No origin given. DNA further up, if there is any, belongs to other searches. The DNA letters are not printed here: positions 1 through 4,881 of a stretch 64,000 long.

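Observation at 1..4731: Giant (>1570 aa in-window) multi-domain surface protein on the minus strand that the supplied ORF track misses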

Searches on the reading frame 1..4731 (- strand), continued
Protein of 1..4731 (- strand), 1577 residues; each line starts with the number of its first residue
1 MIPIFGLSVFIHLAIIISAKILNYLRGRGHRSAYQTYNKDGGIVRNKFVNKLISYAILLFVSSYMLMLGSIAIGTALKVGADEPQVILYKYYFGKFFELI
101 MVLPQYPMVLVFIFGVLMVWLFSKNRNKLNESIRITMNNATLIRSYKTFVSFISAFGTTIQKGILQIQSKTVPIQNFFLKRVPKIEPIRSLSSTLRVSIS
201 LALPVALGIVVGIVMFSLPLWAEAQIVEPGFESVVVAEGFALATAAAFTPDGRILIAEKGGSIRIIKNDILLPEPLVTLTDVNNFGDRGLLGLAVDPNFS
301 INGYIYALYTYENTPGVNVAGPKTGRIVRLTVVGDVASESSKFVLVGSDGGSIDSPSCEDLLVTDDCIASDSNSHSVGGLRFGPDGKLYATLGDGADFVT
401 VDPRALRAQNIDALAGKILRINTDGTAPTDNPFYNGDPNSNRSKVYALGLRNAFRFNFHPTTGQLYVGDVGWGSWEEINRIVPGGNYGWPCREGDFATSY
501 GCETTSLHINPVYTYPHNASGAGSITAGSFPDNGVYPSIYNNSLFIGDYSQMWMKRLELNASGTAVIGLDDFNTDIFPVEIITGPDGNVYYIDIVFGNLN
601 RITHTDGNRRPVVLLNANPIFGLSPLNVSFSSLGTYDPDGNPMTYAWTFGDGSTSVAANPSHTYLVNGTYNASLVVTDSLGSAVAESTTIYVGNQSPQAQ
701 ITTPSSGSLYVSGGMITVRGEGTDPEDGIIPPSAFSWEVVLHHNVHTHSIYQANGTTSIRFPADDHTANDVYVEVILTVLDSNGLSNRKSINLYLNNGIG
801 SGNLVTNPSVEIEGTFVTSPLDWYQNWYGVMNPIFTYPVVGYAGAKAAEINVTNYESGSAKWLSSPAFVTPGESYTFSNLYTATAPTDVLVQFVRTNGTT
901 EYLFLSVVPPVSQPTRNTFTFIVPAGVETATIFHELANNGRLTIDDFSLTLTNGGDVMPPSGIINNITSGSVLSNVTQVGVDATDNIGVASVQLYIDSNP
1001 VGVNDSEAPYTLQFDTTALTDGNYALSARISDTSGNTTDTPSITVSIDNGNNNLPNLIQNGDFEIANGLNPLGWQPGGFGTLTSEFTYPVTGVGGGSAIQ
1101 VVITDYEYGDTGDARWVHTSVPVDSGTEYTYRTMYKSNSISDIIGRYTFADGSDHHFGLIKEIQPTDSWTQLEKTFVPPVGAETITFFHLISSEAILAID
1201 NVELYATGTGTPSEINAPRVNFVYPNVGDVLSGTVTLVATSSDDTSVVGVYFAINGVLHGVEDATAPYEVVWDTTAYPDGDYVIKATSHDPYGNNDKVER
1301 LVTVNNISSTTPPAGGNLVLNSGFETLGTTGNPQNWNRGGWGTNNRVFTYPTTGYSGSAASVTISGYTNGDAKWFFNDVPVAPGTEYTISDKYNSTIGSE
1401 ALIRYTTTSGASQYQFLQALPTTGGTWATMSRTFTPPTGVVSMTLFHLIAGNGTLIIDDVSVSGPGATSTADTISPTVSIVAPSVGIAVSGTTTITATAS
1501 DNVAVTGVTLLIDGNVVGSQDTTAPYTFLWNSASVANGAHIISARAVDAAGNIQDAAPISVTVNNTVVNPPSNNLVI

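Call 11: find_homologous_proteins(query=window:1-4731:-, max_evalue=0.00001)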
Query window:1-4731:- (1577 aa): 1992 proteins with E <= 0.00001 among 8000 candidates; the best 120 are listed.
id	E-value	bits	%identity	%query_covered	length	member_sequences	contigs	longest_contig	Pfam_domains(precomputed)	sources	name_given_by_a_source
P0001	0.0e+0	2958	75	99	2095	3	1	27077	PF00801.27,PF01522.27,PF17957.8,PF13750.13,PF02018.24,PF22637.3,PF07995.18,PF19077.7,PF18911.7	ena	-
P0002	0.0e+0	2858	59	98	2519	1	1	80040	PF00801.27,PF01522.27,PF17957.8,PF23500.2,PF24421.2,PF22637.3,PF07995.18,PF19077.7,PF18911.7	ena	-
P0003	0.0e+0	2749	62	98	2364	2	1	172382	PF00801.27,PF01522.27,PF17957.8,PF23500.2,PF13750.13,PF02018.24,PF22637.3,PF07995.18,PF19077.7,PF18911.7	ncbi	ncbi:MAG: Ig-like domain-containing protein [Patescibacteria group bacterium]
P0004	0.0e+0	2737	60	100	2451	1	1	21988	PF00801.27,PF01522.27,PF17957.8,PF02018.24,PF22637.3,PF07995.18,PF19077.7,PF18911.7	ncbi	-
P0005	0.0e+0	2727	61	99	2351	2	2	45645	PF00801.27,PF01522.27,PF17957.8,PF23500.2,PF13750.13,PF02018.24,PF22637.3,PF07995.18,PF19077.7,PF18911.7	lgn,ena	-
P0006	0.0e+0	2531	59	99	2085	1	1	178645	PF00801.27,PF17957.8,PF13750.13,PF02018.24,PF07995.18,PF19077.7,PF18911.7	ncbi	-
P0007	0.0e+0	2523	61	100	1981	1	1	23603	PF00801.27,PF17957.8,PF23500.2,PF13750.13,PF02018.24,PF07995.18,PF19077.7,PF18911.7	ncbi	-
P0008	0.0e+0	2508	60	98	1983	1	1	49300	PF00801.27,PF17957.8,PF23500.2,PF13750.13,PF02018.24,PF22637.3,PF07995.18,PF19077.7,PF18911.7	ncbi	-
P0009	0.0e+0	2266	57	98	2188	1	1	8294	PF00801.27,PF01522.27,PF17957.8,PF02018.24,PF07995.18,PF19077.7,PF18911.7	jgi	jgi:glucose/arabinose dehydrogenase/peptidoglycan/xylan/chitin deacetylase (PgdA/CDA1 family)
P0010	0.0e+0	2249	52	98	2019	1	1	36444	PF00801.27,PF17957.8,PF13750.13,PF16355.12,PF07995.18,PF19077.7,PF18911.7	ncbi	-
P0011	0.0e+0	2239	51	83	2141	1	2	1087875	PF00801.27,PF17957.8,PF13750.13,PF02018.24,PF07995.18,PF19077.7,PF18911.7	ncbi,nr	ncbi:MAG: PQQ-dependent sugar dehydrogenase [Candidatus Nomurabacteria bacterium]|nr:PQQ-dependent s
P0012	0.0e+0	2177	56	98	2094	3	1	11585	PF00801.27,PF01522.27,PF17957.8,PF07995.18,PF18911.7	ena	-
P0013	0.0e+0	2141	58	86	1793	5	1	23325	PF00801.27,PF17957.8,PF23500.2,PF13750.13,PF02018.24,PF07995.18,PF19077.7,PF18911.7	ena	-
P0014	0.0e+0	2125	57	89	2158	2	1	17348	PF00801.27,PF01522.27,PF17957.8,PF23500.2,PF02018.24,PF07995.18,PF18911.7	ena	-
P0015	0.0e+0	2048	53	99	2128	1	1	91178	PF02412.24,PF21027.4,PF00801.27,PF01522.27,PF17957.8,PF23500.2,PF13750.13,PF02018.24,PF07995.18,PF19077.7,PF18911.7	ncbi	-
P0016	0.0e+0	1997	53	86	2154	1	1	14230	PF00801.27,PF01522.27,PF17957.8,PF23500.2,PF02018.24,PF07995.18,PF19077.7,PF18911.7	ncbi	-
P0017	0.0e+0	1993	60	88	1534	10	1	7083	PF00801.27,PF17957.8,PF07995.18,PF18911.7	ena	-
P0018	0.0e+0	1976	48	100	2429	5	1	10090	PF00801.27,PF01522.27,PF17957.8,PF07995.18,PF18911.7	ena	-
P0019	0.0e+0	1927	52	86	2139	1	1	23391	PF00801.27,PF01522.27,PF17957.8,PF23500.2,PF02018.24,PF07995.18,PF19077.7,PF18911.7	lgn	-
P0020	0.0e+0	1925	52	95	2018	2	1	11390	PF21027.4,PF00801.27,PF01522.27,PF17957.8,PF02018.24,PF07995.18,PF19077.7,PF18911.7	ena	-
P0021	0.0e+0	1896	53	87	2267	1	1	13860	PF00801.27,PF01522.27,PF17957.8,PF23500.2,PF02018.24,PF07995.18,PF19077.7,PF18911.7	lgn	-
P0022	0.0e+0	1861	49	81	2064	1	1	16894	PF00801.27,PF01522.27,PF17957.8,PF23500.2,PF02018.24,PF07995.18,PF19077.7,PF18911.7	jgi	jgi:glucose/arabinose dehydrogenase/peptidoglycan/xylan/chitin deacetylase (PgdA/CDA1 family)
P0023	0.0e+0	1822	49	86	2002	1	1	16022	PF27332.1,PF00801.27,PF01522.27,PF17957.8,PF23500.2,PF13750.13,PF02018.24,PF07995.18,PF19077.7,PF18911.7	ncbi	-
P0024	0.0e+0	1812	47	92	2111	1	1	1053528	PF00801.27,PF17957.8,PF02018.24,PF07995.18,PF19077.7,PF18911.7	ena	-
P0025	0.0e+0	1779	55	81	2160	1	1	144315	PF00801.27,PF01522.27,PF17957.8,PF23500.2,PF07995.18,PF19077.7,PF18911.7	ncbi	-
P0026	0.0e+0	1773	51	60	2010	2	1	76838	PF00801.27,PF17957.8,PF02018.24,PF07995.18,PF18911.7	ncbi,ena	-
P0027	0.0e+0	1772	52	86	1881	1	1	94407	PF00801.27,PF01522.27,PF17957.8,PF07995.18,PF19077.7,PF18911.7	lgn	-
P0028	0.0e+0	1766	51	86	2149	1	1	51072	PF22352.3,PF00801.27,PF01522.27,PF17957.8,PF23500.2,PF02018.24,PF07995.18,PF19077.7,PF18911.7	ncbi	-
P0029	0.0e+0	1747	52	93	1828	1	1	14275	PF22352.3,PF00801.27,PF01522.27,PF17957.8,PF07995.18,PF18911.7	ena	-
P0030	0.0e+0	1728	52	85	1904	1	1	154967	PF00801.27,PF01522.27,PF17957.8,PF23500.2,PF13750.13,PF06832.19,PF07995.18,PF19077.7,PF18911.7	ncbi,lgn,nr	ncbi:MAG: PQQ-dependent sugar dehydrogenase [Candidatus Pacebacteria bacterium]|nr:PQQ-dependent sug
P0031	0.0e+0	1728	59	46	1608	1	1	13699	PF21027.4,PF00801.27,PF01522.27,PF17957.8,PF23500.2,PF07995.18,PF18911.7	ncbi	ncbi:MAG: hypothetical protein G01um101456_351, partial [Parcubacteria group bacterium Gr01-1014_56]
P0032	0.0e+0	1714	49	85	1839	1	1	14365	PF00801.27,PF01522.27,PF17957.8,PF23500.2,PF13750.13,PF07995.18,PF19077.7,PF18911.7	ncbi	-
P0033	0.0e+0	1699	47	87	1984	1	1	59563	PF00801.27,PF01522.27,PF17957.8,PF23500.2,PF13750.13,PF07995.18,PF19077.7,PF18911.7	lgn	-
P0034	0.0e+0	1677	52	86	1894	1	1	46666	PF00801.27,PF01522.27,PF17957.8,PF23500.2,PF07995.18,PF19077.7,PF18911.7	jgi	jgi:glucose/arabinose dehydrogenase/peptidoglycan/xylan/chitin deacetylase (PgdA/CDA1 family)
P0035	0.0e+0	1647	49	86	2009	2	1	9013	PF00801.27,PF01522.27,PF17957.8,PF23500.2,PF02018.24,PF07995.18,PF19077.7,PF18911.7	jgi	jgi:glucose/arabinose dehydrogenase/peptidoglycan/xylan/chitin deacetylase (PgdA/CDA1 family)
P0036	0.0e+0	1621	50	69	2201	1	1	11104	PF00801.27,PF01522.27,PF17957.8,PF23500.2,PF13750.13,PF07995.18,PF19077.7,PF18911.7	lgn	-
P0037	0.0e+0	1595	49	70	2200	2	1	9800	PF00801.27,PF01522.27,PF17957.8,PF23500.2,PF13750.13,PF06832.19,PF07995.18,PF19077.7,PF18911.7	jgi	jgi:glucose/arabinose dehydrogenase/peptidoglycan/xylan/chitin deacetylase (PgdA/CDA1 family)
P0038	0.0e+0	1588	53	79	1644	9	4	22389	PF00801.27,PF01522.27,PF17957.8,PF23500.2,PF02018.24,PF07995.18,PF18911.7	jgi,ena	-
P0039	0.0e+0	1587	50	85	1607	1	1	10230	PF00801.27,PF17963.8,PF17957.8,PF23500.2,PF07995.18,PF19077.7,PF18911.7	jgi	-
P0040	0.0e+0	1585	52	82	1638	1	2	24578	PF22352.3,PF00801.27,PF01522.27,PF17957.8,PF23500.2,PF13750.13,PF02018.24,PF07995.18,PF19077.7,PF18911.7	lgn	-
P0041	0.0e+0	1572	48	70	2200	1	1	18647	PF00801.27,PF01522.27,PF17957.8,PF23500.2,PF07995.18,PF18911.7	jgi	jgi:glucose/arabinose dehydrogenase/peptidoglycan/xylan/chitin deacetylase (PgdA/CDA1 family)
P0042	0.0e+0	1561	46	71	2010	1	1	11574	PF00801.27,PF01522.27,PF17957.8,PF23500.2,PF07995.18,PF18911.7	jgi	jgi:glucose/arabinose dehydrogenase/peptidoglycan/xylan/chitin deacetylase (PgdA/CDA1 family)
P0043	0.0e+0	1556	55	54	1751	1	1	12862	PF00801.27,PF01522.27,PF17957.8,PF07995.18,PF19077.7,PF18911.7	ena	-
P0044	0.0e+0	1548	47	68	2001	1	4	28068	PF00801.27,PF01522.27,PF17957.8,PF23500.2,PF07995.18,PF18911.7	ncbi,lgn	ncbi:MAG: Ig-like domain-containing protein [Minisyncoccia bacterium]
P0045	0.0e+0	1533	48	70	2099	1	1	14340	PF00801.27,PF01522.27,PF17957.8,PF23500.2,PF07995.18,PF18911.7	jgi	-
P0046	0.0e+0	1511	45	85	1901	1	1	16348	PF00801.27,PF17963.8,PF01522.27,PF17957.8,PF23500.2,PF02018.24,PF07995.18,PF18911.7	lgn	-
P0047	0.0e+0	1508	54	53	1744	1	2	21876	PF00801.27,PF01522.27,PF17957.8,PF02018.24,PF07995.18,PF19077.7,PF18911.7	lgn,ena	-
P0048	0.0e+0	1494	50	70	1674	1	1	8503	PF00801.27,PF17957.8,PF23500.2,PF13750.13,PF07995.18,PF19077.7,PF18911.7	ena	-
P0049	0.0e+0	1492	46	86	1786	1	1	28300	PF22352.3,PF00801.27,PF17957.8,PF23500.2,PF02018.24,PF07995.18,PF19077.7,PF18911.7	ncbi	-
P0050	0.0e+0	1464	51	46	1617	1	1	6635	PF00801.27,PF17957.8,PF23500.2,PF07995.18,PF19077.7,PF18911.7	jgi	-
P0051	0.0e+0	1459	46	86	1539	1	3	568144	PF00801.27,PF17957.8,PF23500.2,PF02018.24,PF07995.18,PF19077.7,PF18911.7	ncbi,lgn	-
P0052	0.0e+0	1458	54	47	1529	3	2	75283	PF00801.27,PF17957.8,PF23500.2,PF02018.24,PF07995.18,PF19077.7,PF18911.7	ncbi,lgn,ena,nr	ncbi:MAG: PQQ-dependent sugar dehydrogenase [Candidatus Pacebacteria bacterium]|nr:PQQ-dependent sug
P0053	0.0e+0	1452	49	81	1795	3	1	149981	PF00801.27,PF17957.8,PF23500.2,PF07995.18,PF18911.7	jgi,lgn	-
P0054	0.0e+0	1451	56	76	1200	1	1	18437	PF00801.27,PF17957.8,PF23500.2,PF02018.24,PF07995.18,PF18911.7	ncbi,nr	ncbi:PQQ-dependent sugar dehydrogenase, partial [Candidatus Kaiserbacteria bacterium]|nr:PQQ-depende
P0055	0.0e+0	1448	43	69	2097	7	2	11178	PF00801.27,PF01522.27,PF02494.23,PF17957.8,PF23500.2,PF02018.24,PF07995.18,PF19077.7,PF18911.7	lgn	-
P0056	0.0e+0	1445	54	46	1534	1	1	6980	PF00801.27,PF17957.8,PF07995.18,PF19077.7,PF18911.7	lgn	-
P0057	0.0e+0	1445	44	87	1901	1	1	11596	PF00801.27,PF01522.27,PF17957.8,PF23500.2,PF02018.24,PF07995.18,PF19077.7,PF18911.7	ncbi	-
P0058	0.0e+0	1418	44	69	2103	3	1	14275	PF00801.27,PF01522.27,PF17957.8,PF23500.2,PF02018.24,PF07995.18,PF19077.7,PF18911.7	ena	-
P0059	0.0e+0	1415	43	71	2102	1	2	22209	PF00801.27,PF01522.27,PF17957.8,PF23500.2,PF02018.24,PF07995.18,PF19077.7,PF18911.7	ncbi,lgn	-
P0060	0.0e+0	1414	56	46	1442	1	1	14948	PF22352.3,PF00801.27,PF17957.8,PF23500.2,PF02018.24,PF07995.18,PF18911.7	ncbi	-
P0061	0.0e+0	1408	52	48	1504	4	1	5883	PF00801.27,PF17957.8,PF07995.18,PF18911.7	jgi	jgi:glucose/arabinose dehydrogenase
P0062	0.0e+0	1403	48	79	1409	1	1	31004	PF00801.27,PF17957.8,PF23500.2,PF13750.13,PF07995.18,PF19077.7,PF18911.7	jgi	jgi:glucose/arabinose dehydrogenase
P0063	0.0e+0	1399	51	48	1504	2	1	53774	PF22352.3,PF00801.27,PF17957.8,PF23500.2,PF07995.18,PF18911.7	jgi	jgi:glucose/arabinose dehydrogenase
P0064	0.0e+0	1393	54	46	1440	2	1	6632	PF00801.27,PF17957.8,PF23500.2,PF02018.24,PF07995.18,PF18911.7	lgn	-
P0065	0.0e+0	1391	53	47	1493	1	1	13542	PF00801.27,PF17957.8,PF07995.18,PF18911.7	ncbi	-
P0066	0.0e+0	1391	54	46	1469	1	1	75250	PF00801.27,PF17957.8,PF23500.2,PF02018.24,PF07995.18,PF18911.7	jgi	jgi:glucose/arabinose dehydrogenase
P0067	0.0e+0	1387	51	48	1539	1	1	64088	PF00801.27,PF17957.8,PF23500.2,PF07995.18,PF18911.7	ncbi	-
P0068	0.0e+0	1386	44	70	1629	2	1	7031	PF00801.27,PF17957.8,PF23500.2,PF07995.18,PF19077.7,PF18911.7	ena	-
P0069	0.0e+0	1384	54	47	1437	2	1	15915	PF00801.27,PF17957.8,PF23500.2,PF02018.24,PF07995.18,PF18911.7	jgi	jgi:glucose/arabinose dehydrogenase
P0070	0.0e+0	1380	55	47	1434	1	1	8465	PF00801.27,PF17957.8,PF23500.2,PF07995.18,PF19077.7,PF18911.7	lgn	-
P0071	0.0e+0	1374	45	79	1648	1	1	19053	PF00801.27,PF01522.27,PF17957.8,PF02018.24,PF07995.18,PF18911.7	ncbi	-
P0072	0.0e+0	1374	55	46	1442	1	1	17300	PF00801.27,PF17957.8,PF23500.2,PF07995.18,PF18911.7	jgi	jgi:glucose/arabinose dehydrogenase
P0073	0.0e+0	1374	36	34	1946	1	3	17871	PF00801.27,PF01522.27,PF17957.8,PF23500.2,PF02018.24,PF07995.18,PF18911.7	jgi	jgi:glucose/arabinose dehydrogenase/peptidoglycan/xylan/chitin deacetylase (PgdA/CDA1 family)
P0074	0.0e+0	1340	53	73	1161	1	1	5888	PF00801.27,PF20495.4,PF17957.8,PF23500.2,PF07995.18,PF19077.7,PF18911.7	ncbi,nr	ncbi:MAG: PQQ-dependent sugar dehydrogenase, partial [bacterium]|nr:PQQ-dependent sugar dehydrogenas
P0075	0.0e+0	1335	50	47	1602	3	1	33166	PF00801.27,PF17957.8,PF23500.2,PF07995.18,PF18911.7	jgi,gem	-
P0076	0.0e+0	1331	55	46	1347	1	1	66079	PF00801.27,PF17957.8,PF23500.2,PF02018.24,PF07995.18,PF18911.7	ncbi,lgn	-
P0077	0.0e+0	1331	56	68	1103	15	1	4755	PF00801.27,PF17957.8,PF02018.24,PF07995.18,PF18911.7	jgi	jgi:hypothetical protein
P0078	0.0e+0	1323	52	47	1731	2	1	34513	PF22352.3,PF00801.27,PF01522.27,PF17957.8,PF23500.2,PF02018.24,PF07995.18,PF18911.7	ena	-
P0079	0.0e+0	1307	58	47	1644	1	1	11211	PF00801.27,PF01522.27,PF07995.18,PF18911.7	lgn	-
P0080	0.0e+0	1290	50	48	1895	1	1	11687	PF00801.27,PF01522.27,PF17957.8,PF23500.2,PF02018.24,PF07995.18,PF18911.7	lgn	-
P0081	0.0e+0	1256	49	80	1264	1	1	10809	PF22352.3,PF00801.27,PF17957.8,PF23500.2,PF07995.18,PF19077.7,PF18911.7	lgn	-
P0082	0.0e+0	1253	46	49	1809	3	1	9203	PF00801.27,PF01522.27,PF17957.8,PF23500.2,PF02018.24,PF07995.18,PF18911.7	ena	-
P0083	0.0e+0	1243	46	62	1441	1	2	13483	PF00801.27,PF17957.8,PF23500.2,PF02018.24,PF07995.18,PF19077.7,PF18911.7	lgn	-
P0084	0.0e+0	1236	54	48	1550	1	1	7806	PF00801.27,PF01522.27,PF17957.8,PF23500.2,PF02018.24,PF07995.18,PF18911.7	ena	-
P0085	0.0e+0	1233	56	63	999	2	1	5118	PF00801.27,PF17957.8,PF02018.24,PF07995.18,PF18911.7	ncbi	-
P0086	0.0e+0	1230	50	49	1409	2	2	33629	PF00801.27,PF17963.8,PF17957.8,PF23500.2,PF07995.18,PF18911.7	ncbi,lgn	-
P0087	0.0e+0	1221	47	64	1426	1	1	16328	PF22352.3,PF00801.27,PF17957.8,PF23500.2,PF02018.24,PF07995.18,PF19077.7,PF18911.7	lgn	-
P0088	0.0e+0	1208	48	79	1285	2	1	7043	PF22352.3,PF00801.27,PF17957.8,PF23500.2,PF07995.18,PF19077.7,PF18911.7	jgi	jgi:glucose/arabinose dehydrogenase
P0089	0.0e+0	1207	52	48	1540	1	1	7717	PF00801.27,PF01522.27,PF17957.8,PF23500.2,PF02018.24,PF07995.18,PF18911.7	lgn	-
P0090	0.0e+0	1179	52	49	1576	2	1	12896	PF00801.27,PF01522.27,PF17957.8,PF23500.2,PF07995.18,PF18911.7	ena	-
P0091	0.0e+0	1153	46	78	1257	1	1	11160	PF00801.27,PF17957.8,PF23500.2,PF07995.18,PF19077.7,PF18911.7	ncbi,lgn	-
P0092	0.0e+0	1116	41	84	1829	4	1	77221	PF00801.27,PF17963.8,PF17957.8,PF19076.7,PF07995.18,PF18911.7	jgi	jgi:glucose/arabinose dehydrogenase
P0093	0.0e+0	1093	50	63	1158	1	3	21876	PF00801.27,PF17957.8,PF23500.2,PF02018.24,PF07995.18,PF19077.7,PF18911.7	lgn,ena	-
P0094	0.0e+0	1089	50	63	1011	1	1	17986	PF00801.27,PF17957.8,PF23500.2,PF02018.24,PF07995.18,PF18911.7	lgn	-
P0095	0.0e+0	1055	51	63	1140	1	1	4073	PF00801.27,PF17957.8,PF23500.2,PF07995.18,PF18911.7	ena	-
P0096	0.0e+0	1050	53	47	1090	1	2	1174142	PF00801.27,PF23500.2,PF02018.24,PF07995.18,PF18911.7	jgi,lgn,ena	-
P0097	1.1e-283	963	44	62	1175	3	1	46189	PF00801.27,PF17957.8,PF23500.2,PF02018.24,PF07995.18,PF18911.7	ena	-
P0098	4.1e-271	921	51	55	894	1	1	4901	PF00801.27,PF17957.8,PF23500.2,PF07995.18,PF18911.7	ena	-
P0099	3.1e-230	785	53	37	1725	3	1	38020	PF10111.15,PF00801.27,PF13641.13,PF17957.8,PF13385.14,PF07705.18,PF00535.33,PF07995.18,PF18911.7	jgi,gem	-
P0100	5.8e-227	775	45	55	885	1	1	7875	PF00801.27,PF17963.8,PF07995.18,PF18911.7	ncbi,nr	ncbi:PQQ-dependent sugar dehydrogenase, partial [Candidatus Gracilibacteria bacterium]|nr:PQQ-depend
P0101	2.0e-222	760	45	46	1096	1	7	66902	PF00801.27,PF23500.2,PF07995.18,PF18911.7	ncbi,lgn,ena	-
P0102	6.7e-213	728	39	36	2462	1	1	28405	PF21027.4,PF22352.3,PF00801.27,PF17963.8,PF17957.8,PF23500.2,PF13385.14,PF02210.32,PF02010.22,PF07995.18,PF18911.7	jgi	jgi:PKD repeat protein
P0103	1.4e-200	687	49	37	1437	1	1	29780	PF00801.27,PF17957.8,PF13385.14,PF07705.18,PF07995.18,PF18911.7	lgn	-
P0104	1.7e-200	687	38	36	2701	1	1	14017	PF00801.27,PF25059.2,PF07691.18,PF17957.8,PF23500.2,PF13385.14,PF25788.3,PF18911.7,PF21027.4,PF22352.3,PF25833.1,PF00041.28,PF07995.18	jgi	jgi:glucose/arabinose dehydrogenase/PKD repeat protein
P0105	6.4e-200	685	51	36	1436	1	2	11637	PF00801.27,PF17957.8,PF13385.14,PF13584.13,PF07705.18,PF07995.18,PF18911.7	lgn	-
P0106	8.4e-198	678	40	54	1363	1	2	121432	PF00801.27,PF17957.8,PF13385.14,PF02018.24,PF07705.18,PF07995.18,PF19077.7,PF18911.7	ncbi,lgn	-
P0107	1.2e-197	677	36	36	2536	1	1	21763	PF21027.4,PF22352.3,PF00801.27,PF17963.8,PF17892.8,PF17803.8,PF16158.12,PF07995.18,PF18911.7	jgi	jgi:glucose/arabinose dehydrogenase/chitodextrinase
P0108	2.2e-196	673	42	52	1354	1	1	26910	PF00801.27,PF17957.8,PF13385.14,PF07705.18,PF07995.18,PF18911.7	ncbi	-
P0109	4.5e-194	666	52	38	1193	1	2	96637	PF00801.27,PF23500.2,PF13385.14,PF07705.18,PF07995.18,PF18911.7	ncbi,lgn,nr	ncbi:MAG: PQQ-dependent sugar dehydrogenase [Candidatus Wildermuthbacteria bacterium]|nr:PQQ-depende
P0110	1.5e-191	657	53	37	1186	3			PF22352.3,PF00801.27,PF17963.8,PF23500.2,PF13385.14,PF07995.18,PF18911.7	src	-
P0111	1.5e-191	657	52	38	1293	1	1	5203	PF00801.27,PF13385.14,PF14524.13,PF16403.12,PF07705.18,PF07995.18,PF18911.7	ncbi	-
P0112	7.6e-190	652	53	38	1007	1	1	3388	PF00801.27,PF23500.2,PF07705.18,PF07995.18,PF18911.7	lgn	-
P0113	8.3e-190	651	51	31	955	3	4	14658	PF00801.27,PF17963.8,PF07995.18,PF18911.7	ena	-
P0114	1.6e-185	637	50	38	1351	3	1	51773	PF22352.3,PF00801.27,PF07691.18,PF23500.2,PF13385.14,PF07705.18,PF07995.18,PF18911.7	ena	-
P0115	2.8e-183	630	39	36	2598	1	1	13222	PF07495.20,PF00801.27,PF17957.8,PF23500.2,PF13385.14,PF02973.23,PF02210.32,PF18911.7,PF16656.12,PF00756.27,PF22352.3,PF07995.18,PF19077.7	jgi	jgi:glucose/arabinose dehydrogenase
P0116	7.4e-179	615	50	36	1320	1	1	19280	PF22352.3,PF00801.27,PF28202.1,PF17963.8,PF13385.14,PF14524.13,PF13584.13,PF07705.18,PF07995.18,PF18911.7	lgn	-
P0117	1.4e-170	588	55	31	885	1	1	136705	PF00801.27,PF07705.18,PF07995.18,PF18911.7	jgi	jgi:glucose/arabinose dehydrogenase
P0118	1.3e-167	578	49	38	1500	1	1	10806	PF00801.27,PF13385.14,PF16403.12,PF07705.18,PF07995.18,PF18911.7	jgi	jgi:glucose/arabinose dehydrogenase/PKD repeat protein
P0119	5.7e-166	572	49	36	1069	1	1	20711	PF00801.27,PF16403.12,PF07705.18,PF07995.18,PF18911.7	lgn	-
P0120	1.1e-165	572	54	32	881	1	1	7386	PF00801.27,PF17963.8,PF14524.13,PF07705.18,PF07995.18,PF18911.7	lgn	-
